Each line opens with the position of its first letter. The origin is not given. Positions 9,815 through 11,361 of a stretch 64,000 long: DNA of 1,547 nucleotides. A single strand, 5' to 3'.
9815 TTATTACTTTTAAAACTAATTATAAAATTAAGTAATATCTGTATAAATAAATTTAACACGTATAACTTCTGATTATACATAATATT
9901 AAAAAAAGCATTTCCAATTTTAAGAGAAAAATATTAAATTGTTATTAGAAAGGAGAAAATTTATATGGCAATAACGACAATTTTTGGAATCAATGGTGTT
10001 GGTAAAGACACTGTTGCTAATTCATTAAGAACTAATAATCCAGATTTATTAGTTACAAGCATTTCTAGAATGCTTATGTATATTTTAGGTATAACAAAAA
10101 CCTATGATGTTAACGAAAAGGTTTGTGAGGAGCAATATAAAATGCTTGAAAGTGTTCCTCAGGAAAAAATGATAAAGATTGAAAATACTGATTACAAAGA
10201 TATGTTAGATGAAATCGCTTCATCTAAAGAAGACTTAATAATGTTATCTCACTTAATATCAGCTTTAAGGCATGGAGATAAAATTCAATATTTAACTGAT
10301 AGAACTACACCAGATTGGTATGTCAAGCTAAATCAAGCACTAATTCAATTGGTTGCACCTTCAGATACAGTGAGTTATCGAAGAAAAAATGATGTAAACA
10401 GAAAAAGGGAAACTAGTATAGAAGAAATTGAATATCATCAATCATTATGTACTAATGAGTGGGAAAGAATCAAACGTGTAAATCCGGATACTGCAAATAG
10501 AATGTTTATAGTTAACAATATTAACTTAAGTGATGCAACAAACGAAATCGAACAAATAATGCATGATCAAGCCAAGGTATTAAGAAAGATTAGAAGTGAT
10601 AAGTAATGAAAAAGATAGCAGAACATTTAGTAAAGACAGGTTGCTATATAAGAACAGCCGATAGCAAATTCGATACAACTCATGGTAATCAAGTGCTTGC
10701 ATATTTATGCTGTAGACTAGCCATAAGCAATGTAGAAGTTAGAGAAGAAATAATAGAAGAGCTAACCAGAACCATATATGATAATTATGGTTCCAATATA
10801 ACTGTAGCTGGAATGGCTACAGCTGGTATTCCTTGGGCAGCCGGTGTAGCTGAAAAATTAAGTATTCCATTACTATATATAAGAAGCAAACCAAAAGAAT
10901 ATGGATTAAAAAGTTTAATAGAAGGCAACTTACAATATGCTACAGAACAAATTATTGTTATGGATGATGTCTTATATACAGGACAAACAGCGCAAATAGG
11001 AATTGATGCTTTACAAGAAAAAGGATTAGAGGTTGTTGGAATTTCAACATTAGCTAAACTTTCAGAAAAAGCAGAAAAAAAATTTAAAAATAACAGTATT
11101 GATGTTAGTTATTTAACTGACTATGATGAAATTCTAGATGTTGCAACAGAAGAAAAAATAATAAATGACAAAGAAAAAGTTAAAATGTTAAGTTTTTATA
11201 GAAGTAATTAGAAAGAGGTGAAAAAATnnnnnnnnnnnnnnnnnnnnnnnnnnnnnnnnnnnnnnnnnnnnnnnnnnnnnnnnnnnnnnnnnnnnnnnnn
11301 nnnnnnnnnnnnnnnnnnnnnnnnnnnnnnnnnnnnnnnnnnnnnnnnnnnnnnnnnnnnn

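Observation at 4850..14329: LysR-centred divergent 12-gene cluster: candidate import, activation and sanitation system for a non-canonical nucleobase or nucleotide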

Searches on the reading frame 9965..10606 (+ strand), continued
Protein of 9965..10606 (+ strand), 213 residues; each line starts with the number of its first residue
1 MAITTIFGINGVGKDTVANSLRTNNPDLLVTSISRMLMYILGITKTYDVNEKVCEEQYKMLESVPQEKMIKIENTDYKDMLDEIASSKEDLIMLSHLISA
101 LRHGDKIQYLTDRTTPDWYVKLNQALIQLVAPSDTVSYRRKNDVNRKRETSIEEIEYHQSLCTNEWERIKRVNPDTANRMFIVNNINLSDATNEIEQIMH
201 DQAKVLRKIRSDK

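Call 55: search_protein_families(library=phrogs, proteins=[window:9965-10606:+], max_evalue=0.001)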
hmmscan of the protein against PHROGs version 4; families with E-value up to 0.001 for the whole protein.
window:9965-10606:+ (213 aa): 0 families

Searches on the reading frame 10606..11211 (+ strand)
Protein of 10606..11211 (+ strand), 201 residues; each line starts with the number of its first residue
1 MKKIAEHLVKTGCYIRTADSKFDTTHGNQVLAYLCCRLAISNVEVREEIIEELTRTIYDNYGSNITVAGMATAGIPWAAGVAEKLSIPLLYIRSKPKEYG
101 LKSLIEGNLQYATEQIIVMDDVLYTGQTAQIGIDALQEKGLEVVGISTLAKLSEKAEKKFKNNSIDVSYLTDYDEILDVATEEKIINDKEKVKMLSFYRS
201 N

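Call 3: search_protein_families(library=pfam, proteins=[window:10606-11211:+], max_evalue=0.1)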
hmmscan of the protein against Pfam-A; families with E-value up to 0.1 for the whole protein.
window:10606-11211:+ (201 aa): 4 families
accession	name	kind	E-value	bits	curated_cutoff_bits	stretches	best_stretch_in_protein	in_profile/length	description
PF00156.33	Pribosyltran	-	2.4e-14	53.4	26.3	1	46-170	11-141/158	Phosphoribosyl transferase domain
PF14681.12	UPRTase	-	0.0039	17.1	27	1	42-153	42-160/206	Uracil phosphoribosyltransferase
PF15609.12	PRTase_2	-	0.0065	16.5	28.8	0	112-160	118-168/188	Phosphoribosyl transferase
PF24390.1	PRTase-CE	-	0.024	15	27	1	108-198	103-200/253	PRTase-CE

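Call 4: search_protein_families(library=ncbifam, proteins=[window:10606-11211:+], max_evalue=0.1)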
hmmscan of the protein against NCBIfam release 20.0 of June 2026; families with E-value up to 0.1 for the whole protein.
window:10606-11211:+ (201 aa): 38 families (the best 25 are shown)
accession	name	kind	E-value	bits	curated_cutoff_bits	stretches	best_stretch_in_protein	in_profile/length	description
NF001729.0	PRK00455.1-3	equivalog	2e-27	96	245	1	17-196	29-211/231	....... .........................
TIGR00336.1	pyrE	equivalog_domain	3.5e-22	79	106.8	1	20-176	12-173/173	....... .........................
NF004034.0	PRK05500.1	equivalog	5.6e-18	64.8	656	1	23-191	306-471/478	bifunctional orotidine-5'-phosphate decarboxylase/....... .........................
TIGR01367.1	pyrE_Therm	equivalog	6.4e-11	42.2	150.25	1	9-159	7-151/187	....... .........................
NF040646.1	HPT_Archaea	equivalog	7.2e-09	35.5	200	1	45-172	34-173/184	hypoxanthine/guanine phosphoribosyltransferase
NF006328.0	PRK08558.1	equivalog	1.1e-08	35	184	1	67-171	115-235/238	adenine phosphoribosyltransferase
NF002635.0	PRK02304.1-4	subfamily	1.3e-08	34.6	146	1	45-173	34-174/188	adenine phosphoribosyltransferase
NF010382.0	PRK13809.1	equivalog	1.9e-08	34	208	1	21-176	27-181/210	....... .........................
NF002636.0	PRK02304.1-5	equivalog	1.9e-08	34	125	1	44-161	37-166/176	adenine phosphoribosyltransferase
NF002620.0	PRK02277.1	subfamily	2.3e-08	34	115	1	65-150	88-178/201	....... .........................-like protein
TIGR01251.1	ribP_PPkin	subfamily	1.4e-07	30.7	113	1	38-172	138-270/309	ribose-phosphate diphosphokinase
NF004689.0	PRK06031.1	equivalog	6.9e-07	28.7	175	1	113-163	154-204/233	phosphoribosyltransferase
TIGR01090.1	apt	equivalog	1.6e-06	28.3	185.85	1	43-171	28-167/169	adenine phosphoribosyltransferase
NF002320.0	PRK01259.1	subfamily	1.8e-06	27.6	297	1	53-173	154-275/316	ribose-phosphate diphosphokinase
NF002634.0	PRK02304.1-3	equivalog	4.5e-06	26.5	170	1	66-174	58-180/182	adenine phosphoribosyltransferase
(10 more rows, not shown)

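Call 29: search_solved_structures(query=window:10606-11211:+, max_evalue=0.001)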
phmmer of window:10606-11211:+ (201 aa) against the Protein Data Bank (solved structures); distinct sequences matched with E-value up to 0.001: 14.
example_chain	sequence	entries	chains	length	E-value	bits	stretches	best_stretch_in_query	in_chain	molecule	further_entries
3m3h_A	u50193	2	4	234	5.9e-26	94.6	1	2-199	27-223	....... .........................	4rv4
3dez_A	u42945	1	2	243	1.4e-21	80.3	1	14-192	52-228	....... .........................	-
2aee_A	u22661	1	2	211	8.6e-20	74.5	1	13-186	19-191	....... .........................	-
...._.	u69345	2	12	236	1.7e-15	60.5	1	17-181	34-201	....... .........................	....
3qw4_B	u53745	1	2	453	4.1e-13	52.7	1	27-162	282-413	UMP synthase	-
2yzk_A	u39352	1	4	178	3.3e-11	46.5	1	26-147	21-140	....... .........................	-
2wns_A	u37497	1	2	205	4.2e-11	46.2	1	32-188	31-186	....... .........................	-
2p1z_A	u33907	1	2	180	9.9e-08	35.2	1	21-168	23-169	Phosphoribosyltransferase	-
5hkf_A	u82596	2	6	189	4.6e-07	33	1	50-153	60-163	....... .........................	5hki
5hkl_A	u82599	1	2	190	4.7e-07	33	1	50-153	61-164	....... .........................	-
4p84_A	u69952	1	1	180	0.00056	22.9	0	112-142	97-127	Bifunctional protein PyrR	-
4p3k_A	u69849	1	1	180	0.00068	22.7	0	111-141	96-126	Ancestral PyrR protein (Plum)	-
1a3c_A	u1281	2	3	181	0.00084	22.4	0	111-141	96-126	PYRIMIDINE OPERON REGULATORY PROTEIN PYRR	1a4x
4p82_A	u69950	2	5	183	0.00086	22.4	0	111-141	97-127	Bifunctional protein PyrR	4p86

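Call 54: search_protein_families(library=padloc, proteins=[window:10606-11211:+], max_evalue=0.01)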
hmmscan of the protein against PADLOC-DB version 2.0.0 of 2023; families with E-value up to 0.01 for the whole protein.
window:10606-11211:+ (201 aa): 1 family
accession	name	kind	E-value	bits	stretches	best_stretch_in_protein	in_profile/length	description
PDLC02931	PRTase_III-A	-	0.0064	14.2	1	111-191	136-216/267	-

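Call 55: search_protein_families(library=phrogs, proteins=[window:10606-11211:+], max_evalue=0.001)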
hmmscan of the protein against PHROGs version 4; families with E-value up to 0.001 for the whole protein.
window:10606-11211:+ (201 aa): 1 family
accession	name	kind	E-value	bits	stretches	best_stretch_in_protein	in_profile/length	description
phrog_32468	-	other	1e-12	49.4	1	62-183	78-198/214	phosphoribosyl transferase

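Call 62: search_solved_structures(query=window:10606-11211:+, max_evalue=1e-10, show_alignments=4)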
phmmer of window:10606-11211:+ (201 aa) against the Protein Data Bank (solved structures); distinct sequences matched with E-value up to 1e-10: 7.
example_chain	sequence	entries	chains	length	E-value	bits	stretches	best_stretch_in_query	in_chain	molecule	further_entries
3m3h_A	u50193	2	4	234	5.9e-26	94.6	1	2-199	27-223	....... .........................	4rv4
3dez_A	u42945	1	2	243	1.4e-21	80.3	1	14-192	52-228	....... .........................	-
2aee_A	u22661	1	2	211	8.6e-20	74.5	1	13-186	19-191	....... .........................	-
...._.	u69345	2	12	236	1.7e-15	60.5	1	17-181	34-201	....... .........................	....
3qw4_B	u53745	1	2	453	4.1e-13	52.7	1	27-162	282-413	UMP synthase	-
2yzk_A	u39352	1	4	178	3.3e-11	46.5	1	26-147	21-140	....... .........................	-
2wns_A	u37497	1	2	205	4.2e-11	46.2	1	32-188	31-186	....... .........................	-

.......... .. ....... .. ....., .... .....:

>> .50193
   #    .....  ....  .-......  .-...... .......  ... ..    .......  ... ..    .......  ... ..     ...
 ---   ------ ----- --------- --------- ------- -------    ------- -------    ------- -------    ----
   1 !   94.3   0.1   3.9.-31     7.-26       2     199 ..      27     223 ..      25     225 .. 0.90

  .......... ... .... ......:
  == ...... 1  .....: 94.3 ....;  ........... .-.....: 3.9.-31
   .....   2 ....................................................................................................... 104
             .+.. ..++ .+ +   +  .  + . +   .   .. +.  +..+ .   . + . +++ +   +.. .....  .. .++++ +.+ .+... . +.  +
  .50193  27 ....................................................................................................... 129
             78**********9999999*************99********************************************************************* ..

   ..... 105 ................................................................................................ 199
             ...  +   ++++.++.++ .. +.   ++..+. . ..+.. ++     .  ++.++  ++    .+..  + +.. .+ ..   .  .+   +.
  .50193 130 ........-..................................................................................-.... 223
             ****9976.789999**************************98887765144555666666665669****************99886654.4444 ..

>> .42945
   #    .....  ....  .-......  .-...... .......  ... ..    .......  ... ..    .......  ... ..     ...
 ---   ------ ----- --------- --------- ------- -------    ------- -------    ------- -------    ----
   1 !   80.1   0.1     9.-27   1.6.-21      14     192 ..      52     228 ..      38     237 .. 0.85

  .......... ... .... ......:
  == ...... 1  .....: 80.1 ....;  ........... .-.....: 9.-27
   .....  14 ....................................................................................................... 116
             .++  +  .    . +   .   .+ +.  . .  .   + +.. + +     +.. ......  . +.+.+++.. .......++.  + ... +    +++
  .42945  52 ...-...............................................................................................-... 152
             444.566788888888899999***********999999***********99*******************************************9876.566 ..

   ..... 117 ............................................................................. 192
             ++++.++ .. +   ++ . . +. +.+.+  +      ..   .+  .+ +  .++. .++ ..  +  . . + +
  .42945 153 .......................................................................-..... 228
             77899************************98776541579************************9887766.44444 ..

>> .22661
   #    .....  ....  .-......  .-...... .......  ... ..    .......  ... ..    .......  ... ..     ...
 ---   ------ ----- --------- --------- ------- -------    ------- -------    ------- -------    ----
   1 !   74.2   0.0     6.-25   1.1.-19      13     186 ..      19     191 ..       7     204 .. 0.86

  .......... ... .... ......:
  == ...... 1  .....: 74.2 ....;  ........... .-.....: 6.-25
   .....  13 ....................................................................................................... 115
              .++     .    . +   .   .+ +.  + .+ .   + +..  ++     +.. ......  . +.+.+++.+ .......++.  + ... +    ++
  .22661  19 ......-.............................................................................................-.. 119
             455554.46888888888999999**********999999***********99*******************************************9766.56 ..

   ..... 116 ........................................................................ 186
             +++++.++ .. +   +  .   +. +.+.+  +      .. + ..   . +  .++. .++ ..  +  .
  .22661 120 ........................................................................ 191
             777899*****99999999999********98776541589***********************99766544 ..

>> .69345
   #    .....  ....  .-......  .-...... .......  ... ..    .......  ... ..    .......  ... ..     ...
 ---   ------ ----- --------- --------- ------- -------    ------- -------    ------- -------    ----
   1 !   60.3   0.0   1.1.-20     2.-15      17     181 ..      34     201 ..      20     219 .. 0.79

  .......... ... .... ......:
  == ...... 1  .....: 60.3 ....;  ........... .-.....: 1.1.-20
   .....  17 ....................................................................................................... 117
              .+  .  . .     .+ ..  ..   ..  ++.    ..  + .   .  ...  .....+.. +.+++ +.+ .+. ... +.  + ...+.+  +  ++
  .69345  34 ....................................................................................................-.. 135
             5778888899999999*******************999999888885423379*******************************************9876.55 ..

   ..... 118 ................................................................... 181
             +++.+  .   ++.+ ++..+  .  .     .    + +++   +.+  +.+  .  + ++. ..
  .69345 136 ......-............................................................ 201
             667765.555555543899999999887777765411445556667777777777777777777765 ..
